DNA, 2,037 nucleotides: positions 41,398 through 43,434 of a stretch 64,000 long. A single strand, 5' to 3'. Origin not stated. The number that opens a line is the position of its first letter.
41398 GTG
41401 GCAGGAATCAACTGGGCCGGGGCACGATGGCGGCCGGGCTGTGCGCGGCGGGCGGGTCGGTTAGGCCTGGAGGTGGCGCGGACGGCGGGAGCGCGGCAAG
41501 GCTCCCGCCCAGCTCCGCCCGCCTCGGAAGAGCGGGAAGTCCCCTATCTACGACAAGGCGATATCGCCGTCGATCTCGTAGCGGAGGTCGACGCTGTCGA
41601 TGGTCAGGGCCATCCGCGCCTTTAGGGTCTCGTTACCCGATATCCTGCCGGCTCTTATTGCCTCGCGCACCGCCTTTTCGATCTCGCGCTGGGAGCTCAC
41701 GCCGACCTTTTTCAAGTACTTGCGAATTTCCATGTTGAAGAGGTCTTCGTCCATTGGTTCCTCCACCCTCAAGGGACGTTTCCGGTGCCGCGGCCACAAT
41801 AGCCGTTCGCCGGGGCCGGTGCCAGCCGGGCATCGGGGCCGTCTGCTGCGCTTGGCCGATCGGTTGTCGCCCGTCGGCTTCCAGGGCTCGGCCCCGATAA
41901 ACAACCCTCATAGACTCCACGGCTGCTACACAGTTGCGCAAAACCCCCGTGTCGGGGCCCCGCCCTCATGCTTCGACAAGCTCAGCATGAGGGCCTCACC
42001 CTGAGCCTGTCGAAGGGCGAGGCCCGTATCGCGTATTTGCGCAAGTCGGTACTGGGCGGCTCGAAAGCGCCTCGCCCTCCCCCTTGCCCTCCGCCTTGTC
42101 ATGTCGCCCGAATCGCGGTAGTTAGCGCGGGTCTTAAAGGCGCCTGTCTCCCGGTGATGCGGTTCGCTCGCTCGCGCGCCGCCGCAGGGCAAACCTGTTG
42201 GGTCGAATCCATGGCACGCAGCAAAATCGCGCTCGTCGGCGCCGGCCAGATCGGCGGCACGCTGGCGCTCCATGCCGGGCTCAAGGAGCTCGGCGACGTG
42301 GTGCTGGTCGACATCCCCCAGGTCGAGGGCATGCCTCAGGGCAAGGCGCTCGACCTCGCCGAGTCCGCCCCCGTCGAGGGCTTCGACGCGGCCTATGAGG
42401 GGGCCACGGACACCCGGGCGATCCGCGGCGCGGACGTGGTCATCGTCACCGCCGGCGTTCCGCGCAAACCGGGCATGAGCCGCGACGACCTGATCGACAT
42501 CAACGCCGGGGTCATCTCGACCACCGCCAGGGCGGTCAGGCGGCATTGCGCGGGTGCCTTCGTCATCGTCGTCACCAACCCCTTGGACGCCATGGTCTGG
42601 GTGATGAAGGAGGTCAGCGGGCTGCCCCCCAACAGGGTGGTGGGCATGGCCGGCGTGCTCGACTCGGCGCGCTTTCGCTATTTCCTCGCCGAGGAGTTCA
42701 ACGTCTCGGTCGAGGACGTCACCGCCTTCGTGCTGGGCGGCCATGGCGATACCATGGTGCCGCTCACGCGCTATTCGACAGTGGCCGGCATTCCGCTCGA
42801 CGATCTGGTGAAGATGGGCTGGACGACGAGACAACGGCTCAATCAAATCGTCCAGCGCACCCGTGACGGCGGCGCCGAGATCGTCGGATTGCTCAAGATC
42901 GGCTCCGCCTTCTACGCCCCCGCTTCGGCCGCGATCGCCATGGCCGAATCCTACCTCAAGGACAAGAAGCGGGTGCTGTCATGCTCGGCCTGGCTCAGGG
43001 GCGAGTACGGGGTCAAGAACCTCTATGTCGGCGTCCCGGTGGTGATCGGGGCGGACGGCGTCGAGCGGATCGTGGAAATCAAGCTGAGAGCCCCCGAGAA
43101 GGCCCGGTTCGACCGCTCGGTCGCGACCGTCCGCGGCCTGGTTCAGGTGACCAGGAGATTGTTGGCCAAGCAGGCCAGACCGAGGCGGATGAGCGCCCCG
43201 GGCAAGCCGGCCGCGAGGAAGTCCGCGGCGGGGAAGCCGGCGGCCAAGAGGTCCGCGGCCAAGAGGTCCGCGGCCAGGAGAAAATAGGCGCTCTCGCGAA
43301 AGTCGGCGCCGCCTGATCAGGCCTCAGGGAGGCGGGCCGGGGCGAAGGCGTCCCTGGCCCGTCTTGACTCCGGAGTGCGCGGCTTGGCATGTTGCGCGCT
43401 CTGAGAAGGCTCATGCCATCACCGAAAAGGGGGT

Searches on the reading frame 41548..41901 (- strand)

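Call 8: search_protein_families(library=pfam, proteins=[window:41548-41901:-], max_evalue=0.00001)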
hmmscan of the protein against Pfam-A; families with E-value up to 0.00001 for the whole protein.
window:41548-41901:- (117 aa): 1 family
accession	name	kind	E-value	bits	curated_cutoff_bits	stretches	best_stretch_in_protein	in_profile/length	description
PF20104.4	DUF6494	-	7.1e-30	103.6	24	1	50-116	1-67/68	Family of unknown function (DUF6494)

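Call 53: search_protein_families(library=ncbifam, proteins=[window:41548-41901:-], max_evalue=0.00001)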
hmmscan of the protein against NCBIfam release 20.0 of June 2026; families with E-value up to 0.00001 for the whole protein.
window:41548-41901:- (117 aa): 0 families

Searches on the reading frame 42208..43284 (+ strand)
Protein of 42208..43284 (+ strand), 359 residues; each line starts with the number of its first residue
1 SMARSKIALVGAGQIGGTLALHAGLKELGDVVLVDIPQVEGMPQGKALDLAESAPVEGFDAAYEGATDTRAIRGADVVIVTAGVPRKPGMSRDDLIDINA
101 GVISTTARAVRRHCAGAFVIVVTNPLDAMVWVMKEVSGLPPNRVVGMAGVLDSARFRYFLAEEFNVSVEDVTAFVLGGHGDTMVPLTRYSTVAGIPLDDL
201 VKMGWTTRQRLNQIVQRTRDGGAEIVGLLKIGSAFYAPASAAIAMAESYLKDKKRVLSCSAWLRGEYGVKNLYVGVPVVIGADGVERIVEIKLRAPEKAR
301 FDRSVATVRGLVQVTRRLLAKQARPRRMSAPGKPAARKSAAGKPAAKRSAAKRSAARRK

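Call 6: search_protein_families(library=ncbifam, proteins=[window:42208-43284:+])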
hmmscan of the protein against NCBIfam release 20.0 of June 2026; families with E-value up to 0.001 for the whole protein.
window:42208-43284:+ (359 aa): 11 families
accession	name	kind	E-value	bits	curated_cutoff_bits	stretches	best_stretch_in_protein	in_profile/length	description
NF004863.0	PRK06223.1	subfamily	2.3e-134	447.5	283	1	2-317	1-309/313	malate dehydrogenase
TIGR01763.1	MalateDH_bact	equivalog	1.1e-119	399.2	351.85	1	4-313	1-303/305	malate dehydrogenase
NF000824.0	PRK00066.1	subfamily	1.1e-66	225.4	339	1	4-312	6-311/316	L-lactate dehydrogenase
TIGR01771.1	L-LDH-NAD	equivalog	4.6e-66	223.2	303.55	1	9-309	1-298/299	L-lactate dehydrogenase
NF041314.1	Malate_DH_Halo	equivalog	2.1e-48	165.1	550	1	6-305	3-293/304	malate dehydrogenase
TIGR01772.1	MDH_euk_gproteo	equivalog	1.5e-37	129.6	273.05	1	6-308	1-300/313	malate dehydrogenase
TIGR01759.1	MalateDH-SF1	subfamily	8.1e-30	103.9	345.65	1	12-305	12-317/327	malate dehydrogenase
NF003916.0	PRK05442.1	equivalog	2.3e-28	99.1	271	1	30-309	38-317/328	malate dehydrogenase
TIGR01758.1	MDH_euk_cyt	equivalog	2.6e-19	69.9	470.4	1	32-289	34-295/324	malate dehydrogenase, NAD-dependent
TIGR01756.1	LDH_protist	equivalog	1.4e-11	44.1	486.25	1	67-187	53-175/313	lactate dehydrogenase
TIGR01757.1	Malate-DH_plant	equivalog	9.5e-10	37.7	598.3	1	73-246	119-287/387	malate dehydrogenase, NADP-dependent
